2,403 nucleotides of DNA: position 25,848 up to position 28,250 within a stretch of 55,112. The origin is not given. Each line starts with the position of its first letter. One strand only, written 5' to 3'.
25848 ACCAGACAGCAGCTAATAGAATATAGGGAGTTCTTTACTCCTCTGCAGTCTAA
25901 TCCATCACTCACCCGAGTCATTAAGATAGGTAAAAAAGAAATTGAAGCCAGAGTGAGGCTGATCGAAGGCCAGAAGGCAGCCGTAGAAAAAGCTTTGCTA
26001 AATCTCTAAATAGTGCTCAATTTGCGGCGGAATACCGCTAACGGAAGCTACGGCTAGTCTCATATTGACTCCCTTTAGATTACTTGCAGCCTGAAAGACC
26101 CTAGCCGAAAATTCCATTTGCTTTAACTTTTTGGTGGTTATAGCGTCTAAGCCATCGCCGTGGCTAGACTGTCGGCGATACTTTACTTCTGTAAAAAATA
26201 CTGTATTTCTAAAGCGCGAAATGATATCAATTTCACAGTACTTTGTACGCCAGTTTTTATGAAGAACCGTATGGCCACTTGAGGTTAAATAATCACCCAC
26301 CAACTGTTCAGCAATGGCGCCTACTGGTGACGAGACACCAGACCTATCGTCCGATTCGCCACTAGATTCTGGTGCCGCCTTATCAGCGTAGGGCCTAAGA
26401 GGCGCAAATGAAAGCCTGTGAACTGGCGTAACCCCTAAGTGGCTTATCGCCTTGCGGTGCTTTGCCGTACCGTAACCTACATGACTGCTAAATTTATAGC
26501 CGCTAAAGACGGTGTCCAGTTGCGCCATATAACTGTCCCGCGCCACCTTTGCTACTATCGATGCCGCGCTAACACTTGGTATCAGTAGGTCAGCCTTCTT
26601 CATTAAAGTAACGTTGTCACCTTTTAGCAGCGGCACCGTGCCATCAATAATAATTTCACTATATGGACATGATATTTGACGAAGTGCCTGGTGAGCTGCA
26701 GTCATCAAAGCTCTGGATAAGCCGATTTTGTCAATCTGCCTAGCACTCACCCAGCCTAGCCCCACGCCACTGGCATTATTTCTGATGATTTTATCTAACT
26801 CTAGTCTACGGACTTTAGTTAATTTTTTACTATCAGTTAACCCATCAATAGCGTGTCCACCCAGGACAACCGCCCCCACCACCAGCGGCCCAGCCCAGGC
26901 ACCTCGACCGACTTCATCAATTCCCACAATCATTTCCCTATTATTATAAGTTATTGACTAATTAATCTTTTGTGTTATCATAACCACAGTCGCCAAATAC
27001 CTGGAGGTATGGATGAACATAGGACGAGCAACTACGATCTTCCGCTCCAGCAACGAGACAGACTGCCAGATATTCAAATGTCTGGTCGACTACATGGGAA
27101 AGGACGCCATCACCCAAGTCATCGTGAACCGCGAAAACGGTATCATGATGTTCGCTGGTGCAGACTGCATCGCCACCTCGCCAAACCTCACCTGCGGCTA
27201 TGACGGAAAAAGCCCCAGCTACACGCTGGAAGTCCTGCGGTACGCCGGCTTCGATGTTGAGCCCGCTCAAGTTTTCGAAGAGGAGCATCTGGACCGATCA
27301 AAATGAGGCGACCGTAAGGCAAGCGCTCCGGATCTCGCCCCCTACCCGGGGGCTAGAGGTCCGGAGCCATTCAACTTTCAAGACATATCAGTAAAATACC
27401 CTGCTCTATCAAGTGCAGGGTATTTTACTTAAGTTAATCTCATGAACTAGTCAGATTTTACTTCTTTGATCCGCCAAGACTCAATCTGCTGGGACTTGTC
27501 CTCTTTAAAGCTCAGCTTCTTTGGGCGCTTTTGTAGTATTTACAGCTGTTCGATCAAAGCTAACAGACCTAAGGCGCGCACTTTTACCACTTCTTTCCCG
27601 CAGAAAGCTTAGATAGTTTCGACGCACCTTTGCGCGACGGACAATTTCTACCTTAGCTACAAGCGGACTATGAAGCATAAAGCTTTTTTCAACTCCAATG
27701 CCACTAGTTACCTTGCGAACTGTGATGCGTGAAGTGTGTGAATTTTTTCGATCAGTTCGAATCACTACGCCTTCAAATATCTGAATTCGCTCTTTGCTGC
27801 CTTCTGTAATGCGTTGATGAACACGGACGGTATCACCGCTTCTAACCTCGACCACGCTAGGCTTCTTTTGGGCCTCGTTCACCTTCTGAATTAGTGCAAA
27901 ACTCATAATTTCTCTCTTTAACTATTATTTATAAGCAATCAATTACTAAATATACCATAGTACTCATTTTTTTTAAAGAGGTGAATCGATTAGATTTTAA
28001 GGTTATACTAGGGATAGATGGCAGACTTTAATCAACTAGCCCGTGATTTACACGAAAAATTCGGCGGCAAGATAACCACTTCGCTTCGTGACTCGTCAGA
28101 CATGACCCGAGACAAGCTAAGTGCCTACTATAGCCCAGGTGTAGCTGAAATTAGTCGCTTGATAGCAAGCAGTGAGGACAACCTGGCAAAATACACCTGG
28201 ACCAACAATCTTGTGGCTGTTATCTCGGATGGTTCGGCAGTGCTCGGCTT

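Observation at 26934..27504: Self-contained GC-elevated cassette (promoter, 97-aa Cys4 orphan ORF, large hairpin, bidirectional terminator) splitting the rplS-rnhB linkage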

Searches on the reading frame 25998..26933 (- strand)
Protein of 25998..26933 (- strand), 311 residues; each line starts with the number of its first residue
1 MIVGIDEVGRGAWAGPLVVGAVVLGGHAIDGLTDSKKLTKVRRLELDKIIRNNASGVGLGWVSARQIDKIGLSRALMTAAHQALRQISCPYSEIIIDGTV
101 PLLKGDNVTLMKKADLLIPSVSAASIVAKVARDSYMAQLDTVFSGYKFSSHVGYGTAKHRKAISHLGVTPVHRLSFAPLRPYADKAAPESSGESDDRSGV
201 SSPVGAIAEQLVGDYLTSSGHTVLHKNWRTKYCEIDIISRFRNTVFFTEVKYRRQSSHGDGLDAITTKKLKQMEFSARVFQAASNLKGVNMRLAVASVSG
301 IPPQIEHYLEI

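Call 4: search_protein_families(library=pfam, proteins=[window:25998-26933:-], max_evalue=1)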
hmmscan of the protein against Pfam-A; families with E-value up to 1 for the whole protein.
window:25998-26933:- (311 aa): 5 families
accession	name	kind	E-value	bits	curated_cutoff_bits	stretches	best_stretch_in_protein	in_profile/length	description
PF01351.25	RNase_HII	-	1.7e-34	119.9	25.8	1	3-177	1-197/199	Ribonuclease HII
PF02021.23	UPF0102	-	4.4e-18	65.9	23.6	1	208-282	1-71/80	Uncharacterised protein family UPF0102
PF08378.17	NERD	-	6e-06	27.2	22.1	1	205-280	2-91/111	Nuclease-related domain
PF04982.19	TM_HPP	-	0.051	13.6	27.2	1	112-158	32-78/157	HPP, transmembrane region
PF03008.20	DUF234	-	0.14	13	22.5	1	227-256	62-93/100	Archaea bacterial proteins of unknown function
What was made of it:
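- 25998..26933 (-): Left flank: rnhB fused to a YraN/UPF0102 domain (311 aa). It is a conserved core gene. Pfam RNase_HII E=1.7e-34 and UPF0102 E=4.4e-18 (call 4).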

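Call 15: find_related_loci(query=window:25998-26930:-, collection=genome_contigs, flank=4000)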
Query window:25998-26930:- (310 aa) in genome_contigs; peptide patterns used: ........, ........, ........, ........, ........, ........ (x = any residue, [..] = any of these).
146 stretches matched a pattern; 10 encode a relative of the query (tblastn E <= 1e-3); 10 distinct loci.
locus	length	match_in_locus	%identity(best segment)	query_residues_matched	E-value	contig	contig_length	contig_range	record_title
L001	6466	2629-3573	58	1-310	1e-115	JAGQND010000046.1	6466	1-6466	MAG: Candidatus Saccharibacteria bacterium isolate HKST-UBA59 NODE_46_length_6466_cov_2.530756, whole genome shotgun seq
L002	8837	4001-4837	53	1-279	1e-90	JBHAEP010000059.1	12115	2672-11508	MAG: Candidatus Nanosynbacteraceae bacterium isolate Meta-D_MAG_18 Meta-D__382843, whole genome shotgun sequence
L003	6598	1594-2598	46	1-310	1e-86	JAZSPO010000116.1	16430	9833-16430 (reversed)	MAG: Candidatus Nanosyncoccus sp. isolate T1900044545_TS20190011.MAGScoT_cleanbin_000135 SGB_132_k141_766609, whole geno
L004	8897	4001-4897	41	1-299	3e-60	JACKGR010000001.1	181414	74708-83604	MAG: Candidatus Nomurabacteria bacterium isolate HK-STAS-PATE-43 HK-STAS-PATE-43_1, whole genome shotgun sequence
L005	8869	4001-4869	51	1-310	9e-64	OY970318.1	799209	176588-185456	MAG: uncultured Candidatus Saccharibacteria bacterium isolate MFD04716.bin.c.3 genome assembly, chromosome: 1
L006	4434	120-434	46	204-310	7e-26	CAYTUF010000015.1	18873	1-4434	MAG TPA_asm: uncultured Candidatus Saccharibacteria bacterium isolate SRP263991_co5_85 genome assembly, contig: NODE_574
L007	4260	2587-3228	29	1-175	9e-20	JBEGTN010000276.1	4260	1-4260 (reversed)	MAG: Verrucomicrobiota bacterium isolate providencecreek_2019_sw_WHONDRS-S19S_0007_B_bin.14 scaffold_3206151, whole geno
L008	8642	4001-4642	28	1-175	3e-19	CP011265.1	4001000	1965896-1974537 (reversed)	Verrucomicrobia bacterium IMCC26134, complete genome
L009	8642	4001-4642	29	1-175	6e-19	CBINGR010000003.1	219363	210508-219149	MAG TPA_asm: uncultured Akkermansia sp. isolate SRR16817036_binner123_Refined_37 genome assembly, contig: ERZ27393611.11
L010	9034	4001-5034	47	1-309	1e-50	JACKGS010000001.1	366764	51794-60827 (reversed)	MAG: Candidatus Nomurabacteria bacterium isolate HK-STAS-PATE-44 HK-STAS-PATE-44_1, whole genome shotgun sequence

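Call 25: find_homologous_proteins(query=window:25998-26930:-, max_evalue=1e-40)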
Query window:25998-26930:- (310 aa): 7555 proteins with E <= 1e-40 among 8000 candidates; the best 120 are listed.
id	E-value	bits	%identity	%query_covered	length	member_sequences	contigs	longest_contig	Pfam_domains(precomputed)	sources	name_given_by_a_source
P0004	3.5e-199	678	100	100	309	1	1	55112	PF02021.24,PF01351.26,PF08378.18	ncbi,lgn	-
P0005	1.4e-115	404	61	100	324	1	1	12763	PF02021.24,PF01351.26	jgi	jgi:ribonuclease HII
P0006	1.6e-114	400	61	100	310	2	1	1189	PF02021.24,PF01351.26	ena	-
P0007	1.5e-113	397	60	99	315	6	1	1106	PF02021.24,PF01351.26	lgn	-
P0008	1.8e-113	397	62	100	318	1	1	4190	PF02021.24,PF01351.26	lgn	-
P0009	6.1e-113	395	60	100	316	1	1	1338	PF02021.24,PF01351.26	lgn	-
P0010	6.2e-113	395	62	100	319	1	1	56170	PF02021.24,PF01351.26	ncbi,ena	-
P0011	8.4e-113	395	60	100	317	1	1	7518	PF02021.24,PF01351.26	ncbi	-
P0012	1.1e-112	394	61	100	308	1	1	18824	PF02021.24,PF01351.26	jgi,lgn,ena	-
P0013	1.1e-112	394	60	100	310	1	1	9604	PF02021.24,PF01351.26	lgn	-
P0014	1.3e-112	394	61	100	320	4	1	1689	PF02021.24,PF01351.26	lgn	-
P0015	1.5e-112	394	61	100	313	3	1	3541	PF02021.24,PF01351.26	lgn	-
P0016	1.5e-112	394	61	100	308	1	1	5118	PF02021.24,PF01351.26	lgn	-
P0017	2.1e-112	393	61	100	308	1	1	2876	PF02021.24,PF01351.26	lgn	-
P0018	3.4e-112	393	61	100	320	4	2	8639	PF02021.24,PF01351.26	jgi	jgi:ribonuclease HII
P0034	3.5e-111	389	61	100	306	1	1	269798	PF02021.24,PF01351.26,PF08378.18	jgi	jgi:ribonuclease HII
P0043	1.1e-110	388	63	100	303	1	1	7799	PF02021.24,PF01351.26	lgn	-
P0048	1.8e-110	387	60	100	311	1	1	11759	PF02021.24,PF01351.26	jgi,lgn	jgi:ribonuclease HII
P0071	1.7e-109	384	58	100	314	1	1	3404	PF02021.24,PF01351.26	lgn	-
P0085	4.0e-109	383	59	100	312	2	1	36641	PF02021.24,PF01351.26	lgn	-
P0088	4.7e-109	382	59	100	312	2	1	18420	PF02021.24,PF01351.26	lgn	-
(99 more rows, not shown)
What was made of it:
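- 25998..26933 (-): 7555 relatives with E<=1e-40 among the scored candidates; the 120 best listed all carry both domains (call 25).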

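Call 39: find_encoding_contigs(protein=P0004, flank=4000, max_places=10)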
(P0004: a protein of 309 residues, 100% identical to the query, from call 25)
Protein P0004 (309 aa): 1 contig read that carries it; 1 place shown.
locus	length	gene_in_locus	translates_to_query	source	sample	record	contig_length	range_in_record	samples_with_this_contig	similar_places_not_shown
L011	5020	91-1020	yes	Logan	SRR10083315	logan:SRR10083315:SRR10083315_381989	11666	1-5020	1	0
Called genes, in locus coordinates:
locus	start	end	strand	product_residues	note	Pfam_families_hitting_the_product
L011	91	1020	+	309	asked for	PF01351:RNase_HII, PF08378:NERD (weak), PF02021:UPF0102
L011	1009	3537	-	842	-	PF17900:Peptidase_M1_N, PF01433:Peptidase_M1, PF11838:ERAP1_C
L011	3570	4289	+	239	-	PF07510:GmrSD_C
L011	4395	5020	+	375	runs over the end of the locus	PF08529:NusA_N, PF00575:S1, PF13184:KH_NusA_1st, PF26594:KH_NusA_2nd, PF07650:KH_2 (weak)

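Call 57: find_encoding_contigs(protein=P0043, flank=2500, max_places=2)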
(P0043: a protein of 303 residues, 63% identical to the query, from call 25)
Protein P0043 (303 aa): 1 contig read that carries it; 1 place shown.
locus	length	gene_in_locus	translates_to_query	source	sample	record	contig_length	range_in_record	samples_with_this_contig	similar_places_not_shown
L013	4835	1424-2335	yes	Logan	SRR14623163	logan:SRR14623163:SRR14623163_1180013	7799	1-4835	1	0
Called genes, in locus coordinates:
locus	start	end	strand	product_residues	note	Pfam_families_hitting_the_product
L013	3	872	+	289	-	?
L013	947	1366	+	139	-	PF01245:Ribosomal_L19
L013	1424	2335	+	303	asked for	PF01351:RNase_HII, PF02021:UPF0102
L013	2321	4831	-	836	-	PF17900:Peptidase_M1_N, PF01433:Peptidase_M1, PF11838:ERAP1_C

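Call 58: find_encoding_contigs(protein=P0010, flank=2500, max_places=2)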
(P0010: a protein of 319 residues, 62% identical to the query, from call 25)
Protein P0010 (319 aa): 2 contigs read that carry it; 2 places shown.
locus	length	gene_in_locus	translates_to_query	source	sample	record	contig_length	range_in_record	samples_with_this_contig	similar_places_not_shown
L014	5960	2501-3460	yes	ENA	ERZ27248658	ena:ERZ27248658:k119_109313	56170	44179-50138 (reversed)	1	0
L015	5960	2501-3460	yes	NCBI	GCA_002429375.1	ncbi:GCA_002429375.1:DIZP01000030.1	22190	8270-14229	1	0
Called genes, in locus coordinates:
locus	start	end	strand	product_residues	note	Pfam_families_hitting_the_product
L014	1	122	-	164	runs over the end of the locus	PF00588:SpoU_methylase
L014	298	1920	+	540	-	PF00437:T2SSE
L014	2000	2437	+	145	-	PF01245:Ribosomal_L19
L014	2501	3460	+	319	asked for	PF01351:RNase_HII, PF02021:UPF0102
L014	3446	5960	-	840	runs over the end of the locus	PF17900:Peptidase_M1_N, PF01433:Peptidase_M1, PF11838:ERAP1_C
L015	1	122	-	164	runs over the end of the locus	PF00588:SpoU_methylase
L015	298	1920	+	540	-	PF00437:T2SSE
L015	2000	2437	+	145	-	PF01245:Ribosomal_L19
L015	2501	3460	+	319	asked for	PF01351:RNase_HII, PF02021:UPF0102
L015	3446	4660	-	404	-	PF11838:ERAP1_C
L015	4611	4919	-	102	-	-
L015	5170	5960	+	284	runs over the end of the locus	-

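Call 59: find_encoding_contigs(protein=P0005, flank=2500, max_places=2)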
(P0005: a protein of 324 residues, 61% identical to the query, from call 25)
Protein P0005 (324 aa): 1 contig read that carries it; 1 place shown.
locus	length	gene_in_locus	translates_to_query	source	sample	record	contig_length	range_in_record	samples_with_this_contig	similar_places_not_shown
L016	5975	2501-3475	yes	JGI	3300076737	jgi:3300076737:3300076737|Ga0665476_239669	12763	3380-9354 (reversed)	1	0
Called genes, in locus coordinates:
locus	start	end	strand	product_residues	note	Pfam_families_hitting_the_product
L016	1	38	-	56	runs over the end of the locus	-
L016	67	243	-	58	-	-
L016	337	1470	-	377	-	PF00390:malic, PF03949:Malic_M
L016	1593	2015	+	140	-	PF01245:Ribosomal_L19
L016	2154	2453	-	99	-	-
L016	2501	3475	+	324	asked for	PF01351:RNase_HII, PF02021:UPF0102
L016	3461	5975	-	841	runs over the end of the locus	PF17900:Peptidase_M1_N, PF01433:Peptidase_M1, PF11838:ERAP1_C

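Call 60: find_encoding_contigs(protein=P0034, flank=2500, max_places=2)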
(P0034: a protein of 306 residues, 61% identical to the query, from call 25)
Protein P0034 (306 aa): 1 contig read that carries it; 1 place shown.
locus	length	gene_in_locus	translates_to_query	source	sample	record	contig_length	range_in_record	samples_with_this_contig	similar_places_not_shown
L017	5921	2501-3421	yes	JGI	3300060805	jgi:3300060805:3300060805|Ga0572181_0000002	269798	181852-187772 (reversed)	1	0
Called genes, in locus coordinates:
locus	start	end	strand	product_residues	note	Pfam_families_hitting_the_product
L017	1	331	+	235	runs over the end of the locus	-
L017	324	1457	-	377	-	PF00390:malic, PF03949:Malic_M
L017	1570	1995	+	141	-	PF01245:Ribosomal_L19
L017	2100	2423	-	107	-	-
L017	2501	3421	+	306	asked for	PF01351:RNase_HII, PF08378:NERD (weak), PF02021:UPF0102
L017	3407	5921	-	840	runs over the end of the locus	PF17900:Peptidase_M1_N, PF01433:Peptidase_M1, PF11838:ERAP1_C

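Call 68: find_related_loci(query=A1, collection=metagenome_contigs, flank=2500)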
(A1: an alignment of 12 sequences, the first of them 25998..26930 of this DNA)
Query A1 (310 aa) in metagenome_contigs; peptide patterns used: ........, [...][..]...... (x = any residue, [..] = any of these).
600 stretches matched a pattern (row limit reached: there are more); 555 encode a relative of the query (tblastn E <= 1e-3); the best 80 are kept; 80 distinct loci.
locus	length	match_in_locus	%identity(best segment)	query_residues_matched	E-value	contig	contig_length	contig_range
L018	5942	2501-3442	56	1-310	9e-112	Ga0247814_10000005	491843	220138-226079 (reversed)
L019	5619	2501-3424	57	1-310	3e-111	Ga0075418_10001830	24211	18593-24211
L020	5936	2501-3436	56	1-308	1e-108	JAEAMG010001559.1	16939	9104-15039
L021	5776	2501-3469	54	1-306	6e-108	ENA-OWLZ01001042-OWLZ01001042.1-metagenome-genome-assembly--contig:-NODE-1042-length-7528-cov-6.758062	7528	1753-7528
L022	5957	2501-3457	54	1-302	2e-107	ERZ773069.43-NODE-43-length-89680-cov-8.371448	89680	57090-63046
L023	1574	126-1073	57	1-310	7e-115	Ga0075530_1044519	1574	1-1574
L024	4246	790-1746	54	1-302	1e-106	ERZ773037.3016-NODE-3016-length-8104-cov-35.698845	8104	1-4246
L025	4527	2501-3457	54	1-302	1e-105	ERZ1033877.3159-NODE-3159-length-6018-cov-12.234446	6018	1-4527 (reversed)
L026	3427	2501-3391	55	1-281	8e-103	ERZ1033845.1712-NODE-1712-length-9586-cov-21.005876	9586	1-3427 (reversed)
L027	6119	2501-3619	48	1-310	7e-99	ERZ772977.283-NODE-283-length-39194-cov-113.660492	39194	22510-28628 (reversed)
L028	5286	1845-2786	50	1-302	2e-93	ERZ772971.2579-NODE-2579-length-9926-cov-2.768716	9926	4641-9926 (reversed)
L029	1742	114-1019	52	1-297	2e-96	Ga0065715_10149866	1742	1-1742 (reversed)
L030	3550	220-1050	52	1-283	3e-87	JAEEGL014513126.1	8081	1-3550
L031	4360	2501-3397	46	1-308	9e-85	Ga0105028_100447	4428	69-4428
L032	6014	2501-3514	43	1-310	1e-81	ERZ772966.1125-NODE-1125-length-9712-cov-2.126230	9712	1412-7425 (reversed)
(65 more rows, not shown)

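Call 76: find_encoding_contigs(protein=P0012, flank=2000, max_places=3)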
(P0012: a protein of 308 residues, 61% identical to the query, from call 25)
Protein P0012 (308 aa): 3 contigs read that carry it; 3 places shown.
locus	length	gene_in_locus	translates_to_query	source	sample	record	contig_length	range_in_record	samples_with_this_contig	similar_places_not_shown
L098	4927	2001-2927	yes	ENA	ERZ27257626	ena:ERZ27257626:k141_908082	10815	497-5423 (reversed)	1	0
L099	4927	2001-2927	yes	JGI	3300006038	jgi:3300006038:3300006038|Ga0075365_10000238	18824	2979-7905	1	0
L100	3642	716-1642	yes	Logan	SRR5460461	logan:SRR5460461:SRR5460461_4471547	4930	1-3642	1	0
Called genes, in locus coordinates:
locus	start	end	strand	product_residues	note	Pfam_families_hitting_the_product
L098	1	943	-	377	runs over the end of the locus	PF00390:malic, PF01262:AlaDh_PNT_C (weak), PF03949:Malic_M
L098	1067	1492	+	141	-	PF01245:Ribosomal_L19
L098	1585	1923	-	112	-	-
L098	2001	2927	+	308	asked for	PF01351:RNase_HII, PF02021:UPF0102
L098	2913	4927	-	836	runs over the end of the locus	?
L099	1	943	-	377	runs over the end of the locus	PF00390:malic, PF01262:AlaDh_PNT_C (weak), PF03949:Malic_M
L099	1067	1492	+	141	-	PF01245:Ribosomal_L19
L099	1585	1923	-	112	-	-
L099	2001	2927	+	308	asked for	PF01351:RNase_HII, PF02021:UPF0102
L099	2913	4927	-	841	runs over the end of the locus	PF17900:Peptidase_M1_N, PF01433:Peptidase_M1, PF11838:ERAP1_C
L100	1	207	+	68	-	?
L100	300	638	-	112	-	-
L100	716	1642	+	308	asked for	PF01351:RNase_HII, PF02021:UPF0102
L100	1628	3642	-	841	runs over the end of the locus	PF17900:Peptidase_M1_N, PF01433:Peptidase_M1, PF11838:ERAP1_C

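Call 77: find_encoding_contigs(protein=P0085, flank=2000, max_places=3)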
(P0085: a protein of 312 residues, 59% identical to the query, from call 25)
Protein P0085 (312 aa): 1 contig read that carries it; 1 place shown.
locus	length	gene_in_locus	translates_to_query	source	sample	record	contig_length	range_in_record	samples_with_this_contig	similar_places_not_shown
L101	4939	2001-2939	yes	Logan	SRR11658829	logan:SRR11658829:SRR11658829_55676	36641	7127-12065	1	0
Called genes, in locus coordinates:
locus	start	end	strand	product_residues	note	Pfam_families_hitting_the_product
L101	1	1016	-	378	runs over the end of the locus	PF00390:malic, PF01262:AlaDh_PNT_C (weak), PF03949:Malic_M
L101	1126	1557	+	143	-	PF01245:Ribosomal_L19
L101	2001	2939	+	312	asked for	PF01351:RNase_HII, PF02021:UPF0102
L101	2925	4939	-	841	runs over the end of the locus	PF17900:Peptidase_M1_N, PF01433:Peptidase_M1, PF11838:ERAP1_C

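Call 78: find_encoding_contigs(protein=P0088, flank=2000, max_places=3)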
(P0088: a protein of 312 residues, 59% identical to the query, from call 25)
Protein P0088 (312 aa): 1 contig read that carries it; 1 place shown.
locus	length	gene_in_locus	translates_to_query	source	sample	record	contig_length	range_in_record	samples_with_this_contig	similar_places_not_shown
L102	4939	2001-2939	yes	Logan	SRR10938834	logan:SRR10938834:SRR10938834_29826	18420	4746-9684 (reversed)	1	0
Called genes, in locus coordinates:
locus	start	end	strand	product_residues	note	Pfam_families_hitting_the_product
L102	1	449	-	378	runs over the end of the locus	PF00390:malic, PF03949:Malic_M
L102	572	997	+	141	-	PF01245:Ribosomal_L19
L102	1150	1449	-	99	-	-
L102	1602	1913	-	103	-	-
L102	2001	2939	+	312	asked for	PF01351:RNase_HII, PF02021:UPF0102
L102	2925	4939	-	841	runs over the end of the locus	PF17900:Peptidase_M1_N, PF01433:Peptidase_M1, PF11838:ERAP1_C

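Call 79: find_encoding_contigs(protein=P0071, flank=2000, max_places=3)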
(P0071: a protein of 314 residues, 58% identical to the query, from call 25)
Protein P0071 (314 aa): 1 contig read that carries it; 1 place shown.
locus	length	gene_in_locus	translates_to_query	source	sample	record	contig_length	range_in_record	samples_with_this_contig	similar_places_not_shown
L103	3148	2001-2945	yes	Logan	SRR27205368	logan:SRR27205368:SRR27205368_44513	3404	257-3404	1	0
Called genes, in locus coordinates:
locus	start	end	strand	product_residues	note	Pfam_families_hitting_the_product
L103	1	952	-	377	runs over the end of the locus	PF00390:malic, PF03949:Malic_M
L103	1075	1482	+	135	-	PF01245:Ribosomal_L19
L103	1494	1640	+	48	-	-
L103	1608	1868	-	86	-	-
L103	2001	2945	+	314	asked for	PF01351:RNase_HII, PF02021:UPF0102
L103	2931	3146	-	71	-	?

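Call 92: find_encoding_contigs(protein=P0048, flank=2000, max_places=4)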
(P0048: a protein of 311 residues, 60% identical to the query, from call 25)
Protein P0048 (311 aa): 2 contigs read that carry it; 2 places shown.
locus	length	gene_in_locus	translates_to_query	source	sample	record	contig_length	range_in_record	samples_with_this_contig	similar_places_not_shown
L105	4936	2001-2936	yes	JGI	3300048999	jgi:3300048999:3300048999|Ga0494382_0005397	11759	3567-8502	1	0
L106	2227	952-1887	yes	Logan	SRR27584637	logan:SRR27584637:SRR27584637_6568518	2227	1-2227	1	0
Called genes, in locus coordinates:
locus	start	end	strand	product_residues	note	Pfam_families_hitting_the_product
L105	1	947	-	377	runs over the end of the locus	PF00390:malic, PF03949:Malic_M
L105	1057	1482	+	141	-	PF01245:Ribosomal_L19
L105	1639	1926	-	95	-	-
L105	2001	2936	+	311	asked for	PF01351:RNase_HII, PF02021:UPF0102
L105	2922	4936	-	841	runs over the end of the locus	PF17900:Peptidase_M1_N, PF01433:Peptidase_M1, PF11838:ERAP1_C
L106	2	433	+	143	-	?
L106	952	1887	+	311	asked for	PF01351:RNase_HII, PF02021:UPF0102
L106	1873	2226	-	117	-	?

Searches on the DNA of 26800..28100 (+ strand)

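Call 5: search_rna_families(source=window, start=26800, end=28100, threshold=evalue, max_evalue=10)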
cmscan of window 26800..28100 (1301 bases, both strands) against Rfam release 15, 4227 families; matches with E-value up to 10: 6.
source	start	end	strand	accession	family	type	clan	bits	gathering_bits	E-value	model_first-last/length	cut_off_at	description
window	27352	27430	+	RF02495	ohsC_RNA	Gene; antitoxin;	-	21.4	50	2.1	1-77/77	no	Oppression of Hydrophobic ORF by sRNA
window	27929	27979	-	RF00951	mir-1302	Gene; miRNA;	-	20.7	62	3.3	1-52/52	no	mir-1302 microRNA precursor family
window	27393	27460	-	RF02083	OrzO-P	Gene; antitoxin;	-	20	60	2.5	1-76/76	no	OrzO-P RNA antitoxin family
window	27384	27437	+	RF04343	Plastid-psbA-2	Cis-reg;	CL00153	18.5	55.8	2.2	1-60/60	no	Plastid-psbA-2 3UTR RNA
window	27381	27440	-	RF03452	mir-3121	Gene; miRNA;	-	15.5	108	6.7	1-77/77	no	mir-3121 microRNA precursor family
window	27389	27430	-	RF04302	mir-506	Gene; miRNA;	CL00140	15.4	84.5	9.2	1-81/81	no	mir-506 microRNA precursor family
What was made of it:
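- On Type I toxin-antitoxin or sRNA loci (Rfam ohsC, OrzO-P): Both matches lie on the terminator hairpin (call 5).
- No Rfam family comes near its gathering threshold, and the hits are terminator look-alikes (call 5).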

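Call 31: search_dna_similar(query=window:26934-27504:+, collection=phages, mode=distant, max_evalue=0.01)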
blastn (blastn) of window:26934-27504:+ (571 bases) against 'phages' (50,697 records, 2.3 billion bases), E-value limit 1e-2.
No match.
